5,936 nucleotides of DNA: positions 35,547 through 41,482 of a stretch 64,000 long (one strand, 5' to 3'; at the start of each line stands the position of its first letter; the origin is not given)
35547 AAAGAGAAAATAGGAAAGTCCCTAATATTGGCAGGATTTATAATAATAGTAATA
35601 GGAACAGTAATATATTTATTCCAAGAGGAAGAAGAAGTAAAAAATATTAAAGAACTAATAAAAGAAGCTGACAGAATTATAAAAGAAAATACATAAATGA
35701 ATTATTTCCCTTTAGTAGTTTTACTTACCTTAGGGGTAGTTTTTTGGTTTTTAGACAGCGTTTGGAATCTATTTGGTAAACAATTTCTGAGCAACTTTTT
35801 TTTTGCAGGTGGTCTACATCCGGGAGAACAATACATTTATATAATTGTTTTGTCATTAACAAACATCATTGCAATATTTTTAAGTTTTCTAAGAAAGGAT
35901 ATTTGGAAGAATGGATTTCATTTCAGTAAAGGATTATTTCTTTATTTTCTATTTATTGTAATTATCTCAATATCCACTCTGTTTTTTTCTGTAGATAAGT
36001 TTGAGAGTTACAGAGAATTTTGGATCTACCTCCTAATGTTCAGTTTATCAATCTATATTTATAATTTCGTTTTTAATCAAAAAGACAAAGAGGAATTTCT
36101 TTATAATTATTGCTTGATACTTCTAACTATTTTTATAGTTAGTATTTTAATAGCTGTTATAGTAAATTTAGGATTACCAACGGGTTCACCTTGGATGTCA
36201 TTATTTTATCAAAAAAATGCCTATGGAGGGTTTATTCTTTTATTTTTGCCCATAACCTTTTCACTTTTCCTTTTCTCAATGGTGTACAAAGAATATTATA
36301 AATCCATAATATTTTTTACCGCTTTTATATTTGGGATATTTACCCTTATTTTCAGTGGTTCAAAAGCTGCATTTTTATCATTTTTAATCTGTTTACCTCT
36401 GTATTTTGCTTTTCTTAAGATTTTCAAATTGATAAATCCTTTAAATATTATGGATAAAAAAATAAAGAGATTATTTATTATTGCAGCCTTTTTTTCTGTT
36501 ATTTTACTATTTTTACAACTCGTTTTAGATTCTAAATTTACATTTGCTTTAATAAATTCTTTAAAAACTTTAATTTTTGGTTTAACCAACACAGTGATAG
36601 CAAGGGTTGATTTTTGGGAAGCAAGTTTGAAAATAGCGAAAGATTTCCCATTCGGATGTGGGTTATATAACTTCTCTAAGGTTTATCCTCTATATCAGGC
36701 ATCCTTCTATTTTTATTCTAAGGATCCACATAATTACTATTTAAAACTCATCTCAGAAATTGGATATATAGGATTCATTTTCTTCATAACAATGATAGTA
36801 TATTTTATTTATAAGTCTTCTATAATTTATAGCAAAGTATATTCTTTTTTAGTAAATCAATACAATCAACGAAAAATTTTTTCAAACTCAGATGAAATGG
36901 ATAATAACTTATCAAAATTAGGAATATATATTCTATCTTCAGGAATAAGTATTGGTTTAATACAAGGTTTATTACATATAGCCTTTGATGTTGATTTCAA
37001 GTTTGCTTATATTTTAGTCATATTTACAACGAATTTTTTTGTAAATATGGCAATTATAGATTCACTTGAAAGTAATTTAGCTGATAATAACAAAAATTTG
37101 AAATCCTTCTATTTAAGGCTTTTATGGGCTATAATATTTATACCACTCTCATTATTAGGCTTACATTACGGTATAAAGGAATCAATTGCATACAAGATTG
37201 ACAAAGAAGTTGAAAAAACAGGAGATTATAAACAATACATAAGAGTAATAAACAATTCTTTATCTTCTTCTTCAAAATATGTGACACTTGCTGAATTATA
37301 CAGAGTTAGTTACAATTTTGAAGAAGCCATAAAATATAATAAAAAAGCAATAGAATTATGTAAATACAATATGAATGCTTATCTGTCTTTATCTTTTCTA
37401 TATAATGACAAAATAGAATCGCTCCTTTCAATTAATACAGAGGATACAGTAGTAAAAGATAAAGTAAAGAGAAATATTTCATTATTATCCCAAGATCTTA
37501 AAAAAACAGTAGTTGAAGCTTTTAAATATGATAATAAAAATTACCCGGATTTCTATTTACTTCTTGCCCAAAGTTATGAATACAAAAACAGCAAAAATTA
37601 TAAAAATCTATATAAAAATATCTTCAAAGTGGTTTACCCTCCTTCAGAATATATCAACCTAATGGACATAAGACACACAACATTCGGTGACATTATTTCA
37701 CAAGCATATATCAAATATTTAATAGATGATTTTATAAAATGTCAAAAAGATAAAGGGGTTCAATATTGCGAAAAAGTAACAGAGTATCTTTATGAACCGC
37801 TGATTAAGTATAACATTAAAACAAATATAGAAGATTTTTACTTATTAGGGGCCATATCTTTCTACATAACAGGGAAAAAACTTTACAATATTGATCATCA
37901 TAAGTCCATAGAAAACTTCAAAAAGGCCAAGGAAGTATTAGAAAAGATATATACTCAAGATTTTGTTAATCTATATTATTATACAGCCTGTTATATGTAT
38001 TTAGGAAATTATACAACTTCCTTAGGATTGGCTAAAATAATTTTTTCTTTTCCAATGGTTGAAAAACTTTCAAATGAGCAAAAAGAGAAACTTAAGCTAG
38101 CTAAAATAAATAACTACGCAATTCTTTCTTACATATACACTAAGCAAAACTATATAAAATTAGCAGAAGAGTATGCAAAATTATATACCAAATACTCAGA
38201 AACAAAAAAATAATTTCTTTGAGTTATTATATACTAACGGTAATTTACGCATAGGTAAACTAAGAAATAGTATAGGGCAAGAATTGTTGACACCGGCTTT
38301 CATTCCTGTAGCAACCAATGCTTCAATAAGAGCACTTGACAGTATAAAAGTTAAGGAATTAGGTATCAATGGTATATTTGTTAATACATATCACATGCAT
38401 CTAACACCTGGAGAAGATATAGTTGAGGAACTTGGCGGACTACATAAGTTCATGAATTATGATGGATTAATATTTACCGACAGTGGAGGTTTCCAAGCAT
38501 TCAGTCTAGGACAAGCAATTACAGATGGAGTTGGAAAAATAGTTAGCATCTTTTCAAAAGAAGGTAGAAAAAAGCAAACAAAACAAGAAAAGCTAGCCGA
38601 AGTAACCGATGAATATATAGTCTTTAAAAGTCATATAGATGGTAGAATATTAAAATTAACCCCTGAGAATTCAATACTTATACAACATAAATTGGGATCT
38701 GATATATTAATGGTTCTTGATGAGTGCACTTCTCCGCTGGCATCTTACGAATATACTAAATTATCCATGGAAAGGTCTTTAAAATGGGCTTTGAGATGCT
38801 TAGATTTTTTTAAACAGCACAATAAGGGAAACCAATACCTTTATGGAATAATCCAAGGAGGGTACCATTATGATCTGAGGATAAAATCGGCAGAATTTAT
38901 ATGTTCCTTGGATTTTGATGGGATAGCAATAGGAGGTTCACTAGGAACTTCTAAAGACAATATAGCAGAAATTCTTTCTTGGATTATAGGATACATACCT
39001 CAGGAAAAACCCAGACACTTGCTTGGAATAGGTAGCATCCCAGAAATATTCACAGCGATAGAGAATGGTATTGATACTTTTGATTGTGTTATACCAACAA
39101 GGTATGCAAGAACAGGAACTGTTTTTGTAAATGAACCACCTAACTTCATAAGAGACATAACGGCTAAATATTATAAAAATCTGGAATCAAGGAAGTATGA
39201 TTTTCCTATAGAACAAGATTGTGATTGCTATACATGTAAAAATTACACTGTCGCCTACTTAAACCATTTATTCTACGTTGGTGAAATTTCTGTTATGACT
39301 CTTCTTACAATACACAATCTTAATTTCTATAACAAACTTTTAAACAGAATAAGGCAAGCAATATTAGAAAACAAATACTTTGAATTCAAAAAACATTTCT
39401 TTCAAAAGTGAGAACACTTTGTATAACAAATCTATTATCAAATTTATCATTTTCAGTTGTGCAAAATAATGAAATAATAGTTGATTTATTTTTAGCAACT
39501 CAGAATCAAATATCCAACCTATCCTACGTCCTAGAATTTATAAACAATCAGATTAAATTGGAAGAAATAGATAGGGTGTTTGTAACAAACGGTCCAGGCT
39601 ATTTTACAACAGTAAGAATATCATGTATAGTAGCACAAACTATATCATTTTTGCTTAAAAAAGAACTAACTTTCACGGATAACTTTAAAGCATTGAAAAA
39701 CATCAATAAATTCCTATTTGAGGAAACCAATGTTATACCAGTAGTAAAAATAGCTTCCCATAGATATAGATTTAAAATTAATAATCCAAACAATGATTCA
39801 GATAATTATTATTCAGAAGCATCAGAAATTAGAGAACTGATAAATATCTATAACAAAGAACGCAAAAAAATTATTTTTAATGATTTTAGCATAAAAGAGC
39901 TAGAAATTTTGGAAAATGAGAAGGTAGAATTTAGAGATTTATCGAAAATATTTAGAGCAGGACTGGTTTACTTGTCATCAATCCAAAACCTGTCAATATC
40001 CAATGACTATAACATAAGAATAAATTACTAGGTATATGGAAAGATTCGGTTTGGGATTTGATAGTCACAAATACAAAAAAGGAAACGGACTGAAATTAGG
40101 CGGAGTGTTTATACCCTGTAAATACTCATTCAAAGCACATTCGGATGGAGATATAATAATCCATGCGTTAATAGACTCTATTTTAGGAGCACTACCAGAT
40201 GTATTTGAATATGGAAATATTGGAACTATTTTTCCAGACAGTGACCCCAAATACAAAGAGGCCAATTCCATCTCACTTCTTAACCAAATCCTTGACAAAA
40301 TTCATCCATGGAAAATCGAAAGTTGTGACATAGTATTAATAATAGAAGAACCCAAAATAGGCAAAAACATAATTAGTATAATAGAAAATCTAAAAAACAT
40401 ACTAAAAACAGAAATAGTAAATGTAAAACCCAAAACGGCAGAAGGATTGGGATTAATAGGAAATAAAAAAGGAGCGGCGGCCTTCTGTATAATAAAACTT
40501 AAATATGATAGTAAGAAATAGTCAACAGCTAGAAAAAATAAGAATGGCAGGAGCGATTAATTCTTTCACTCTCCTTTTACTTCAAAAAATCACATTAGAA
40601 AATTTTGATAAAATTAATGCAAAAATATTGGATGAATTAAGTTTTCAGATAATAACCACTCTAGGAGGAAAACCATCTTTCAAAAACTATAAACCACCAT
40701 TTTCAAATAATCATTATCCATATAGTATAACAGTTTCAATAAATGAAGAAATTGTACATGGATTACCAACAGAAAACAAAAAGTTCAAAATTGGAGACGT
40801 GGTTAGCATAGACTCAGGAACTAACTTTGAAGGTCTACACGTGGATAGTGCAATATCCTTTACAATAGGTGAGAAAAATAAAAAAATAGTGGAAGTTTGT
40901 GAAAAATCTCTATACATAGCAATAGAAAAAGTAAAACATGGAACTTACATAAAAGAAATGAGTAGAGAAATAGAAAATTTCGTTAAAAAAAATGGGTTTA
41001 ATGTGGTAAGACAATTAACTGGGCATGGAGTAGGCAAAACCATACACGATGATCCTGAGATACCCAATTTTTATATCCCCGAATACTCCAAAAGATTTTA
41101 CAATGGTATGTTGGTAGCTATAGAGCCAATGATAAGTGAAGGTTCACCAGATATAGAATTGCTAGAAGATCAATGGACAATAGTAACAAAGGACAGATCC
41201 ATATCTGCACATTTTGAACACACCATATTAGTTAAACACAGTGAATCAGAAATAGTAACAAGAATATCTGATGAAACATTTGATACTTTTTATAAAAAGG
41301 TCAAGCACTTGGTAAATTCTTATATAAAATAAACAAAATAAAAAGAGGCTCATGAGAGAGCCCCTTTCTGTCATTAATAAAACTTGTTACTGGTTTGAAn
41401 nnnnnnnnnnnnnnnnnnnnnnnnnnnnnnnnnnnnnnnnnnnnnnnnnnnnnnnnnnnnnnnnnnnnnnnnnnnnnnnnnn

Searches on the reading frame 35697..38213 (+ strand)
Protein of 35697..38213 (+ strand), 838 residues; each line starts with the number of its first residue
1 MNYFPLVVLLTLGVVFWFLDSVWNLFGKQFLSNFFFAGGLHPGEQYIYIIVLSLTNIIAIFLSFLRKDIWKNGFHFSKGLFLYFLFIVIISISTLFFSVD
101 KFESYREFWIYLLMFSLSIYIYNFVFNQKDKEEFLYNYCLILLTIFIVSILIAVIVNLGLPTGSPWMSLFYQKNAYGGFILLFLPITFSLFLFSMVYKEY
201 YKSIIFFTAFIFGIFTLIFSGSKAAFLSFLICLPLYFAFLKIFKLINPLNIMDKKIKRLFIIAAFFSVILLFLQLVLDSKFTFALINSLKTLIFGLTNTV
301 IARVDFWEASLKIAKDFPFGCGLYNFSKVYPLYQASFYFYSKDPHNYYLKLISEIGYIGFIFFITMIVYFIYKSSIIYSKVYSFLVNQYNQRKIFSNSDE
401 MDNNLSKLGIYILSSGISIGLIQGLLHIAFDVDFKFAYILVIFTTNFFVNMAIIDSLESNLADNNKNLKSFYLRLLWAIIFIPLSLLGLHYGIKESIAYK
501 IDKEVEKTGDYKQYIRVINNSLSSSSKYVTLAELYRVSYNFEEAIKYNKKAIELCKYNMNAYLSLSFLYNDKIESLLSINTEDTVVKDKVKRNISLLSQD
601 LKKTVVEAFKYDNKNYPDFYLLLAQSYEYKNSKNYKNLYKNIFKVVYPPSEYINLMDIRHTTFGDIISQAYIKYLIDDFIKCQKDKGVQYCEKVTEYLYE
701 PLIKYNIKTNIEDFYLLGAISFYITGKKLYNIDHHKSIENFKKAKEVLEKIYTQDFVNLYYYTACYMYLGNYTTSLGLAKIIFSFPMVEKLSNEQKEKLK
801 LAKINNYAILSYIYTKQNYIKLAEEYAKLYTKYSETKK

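Call 25: search_protein_families(library=pfam, proteins=[window:35697-38213:+])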
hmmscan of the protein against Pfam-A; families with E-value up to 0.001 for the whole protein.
window:35697-38213:+ (838 aa): 1 family
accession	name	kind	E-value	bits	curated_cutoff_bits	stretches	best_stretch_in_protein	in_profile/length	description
PF04932.20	Wzy_C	-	7.4e-17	62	31.7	1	209-364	2-149/149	O-Antigen ligase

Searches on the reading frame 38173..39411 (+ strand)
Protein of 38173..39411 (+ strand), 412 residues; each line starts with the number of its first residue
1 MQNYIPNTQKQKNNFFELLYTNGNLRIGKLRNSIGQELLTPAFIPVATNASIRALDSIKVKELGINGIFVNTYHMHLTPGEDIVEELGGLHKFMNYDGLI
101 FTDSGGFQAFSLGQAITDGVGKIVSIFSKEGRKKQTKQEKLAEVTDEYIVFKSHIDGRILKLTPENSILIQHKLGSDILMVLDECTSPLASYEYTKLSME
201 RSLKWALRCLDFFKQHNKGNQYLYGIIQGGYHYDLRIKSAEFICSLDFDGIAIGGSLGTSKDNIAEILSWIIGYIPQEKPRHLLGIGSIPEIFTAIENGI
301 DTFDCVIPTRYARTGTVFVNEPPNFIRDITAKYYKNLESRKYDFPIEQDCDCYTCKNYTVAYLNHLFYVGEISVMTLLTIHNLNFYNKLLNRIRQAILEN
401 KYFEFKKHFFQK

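Call 25: search_protein_families(library=pfam, proteins=[window:38173-39411:+])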
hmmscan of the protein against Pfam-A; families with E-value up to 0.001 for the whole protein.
window:38173-39411:+ (412 aa): 1 family
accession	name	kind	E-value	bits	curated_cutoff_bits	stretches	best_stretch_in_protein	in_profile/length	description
PF01702.25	TGT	-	4.9e-118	394.7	26.3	1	26-412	4-354/357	Queuine tRNA-ribosyltransferase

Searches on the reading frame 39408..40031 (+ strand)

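Call 25: search_protein_families(library=pfam, proteins=[window:39408-40031:+])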
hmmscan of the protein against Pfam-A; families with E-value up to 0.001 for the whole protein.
window:39408-40031:+ (207 aa): 1 family
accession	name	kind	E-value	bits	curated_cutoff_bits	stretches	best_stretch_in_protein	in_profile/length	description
PF00814.31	TsaD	-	2.8e-09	37.5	24.8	1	45-105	40-101/264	tRNA N6-adenosine threonylcarbamoyltransferase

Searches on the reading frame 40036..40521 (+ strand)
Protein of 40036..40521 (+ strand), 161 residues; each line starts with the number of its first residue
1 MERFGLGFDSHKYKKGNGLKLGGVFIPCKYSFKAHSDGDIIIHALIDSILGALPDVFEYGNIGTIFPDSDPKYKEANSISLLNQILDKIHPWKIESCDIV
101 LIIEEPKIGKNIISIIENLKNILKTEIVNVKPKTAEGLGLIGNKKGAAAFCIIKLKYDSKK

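Call 25: search_protein_families(library=pfam, proteins=[window:40036-40521:+])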
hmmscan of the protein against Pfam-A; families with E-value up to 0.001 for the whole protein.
window:40036-40521:+ (161 aa): 1 family
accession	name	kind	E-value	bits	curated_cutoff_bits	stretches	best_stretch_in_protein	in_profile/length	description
PF02542.21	YgbB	-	1.4e-43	149.4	26.7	1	3-155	2-154/155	YgbB family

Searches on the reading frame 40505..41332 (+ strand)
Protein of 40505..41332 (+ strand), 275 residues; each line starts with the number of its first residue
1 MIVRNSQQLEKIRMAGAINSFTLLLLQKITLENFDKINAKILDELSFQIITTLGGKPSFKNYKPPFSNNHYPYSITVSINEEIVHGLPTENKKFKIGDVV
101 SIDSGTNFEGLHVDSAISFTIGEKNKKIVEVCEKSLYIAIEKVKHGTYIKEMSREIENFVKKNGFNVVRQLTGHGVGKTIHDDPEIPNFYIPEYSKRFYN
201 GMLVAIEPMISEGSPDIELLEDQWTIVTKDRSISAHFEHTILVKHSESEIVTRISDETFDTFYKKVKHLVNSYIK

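Call 25: search_protein_families(library=pfam, proteins=[window:40505-41332:+])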
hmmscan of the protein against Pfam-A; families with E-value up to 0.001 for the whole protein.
window:40505-41332:+ (275 aa): 1 family
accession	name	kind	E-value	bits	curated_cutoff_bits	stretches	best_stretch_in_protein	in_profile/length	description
PF00557.29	Peptidase_M24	-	7.8e-33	114.4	23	1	66-244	44-207/208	Metallopeptidase family M24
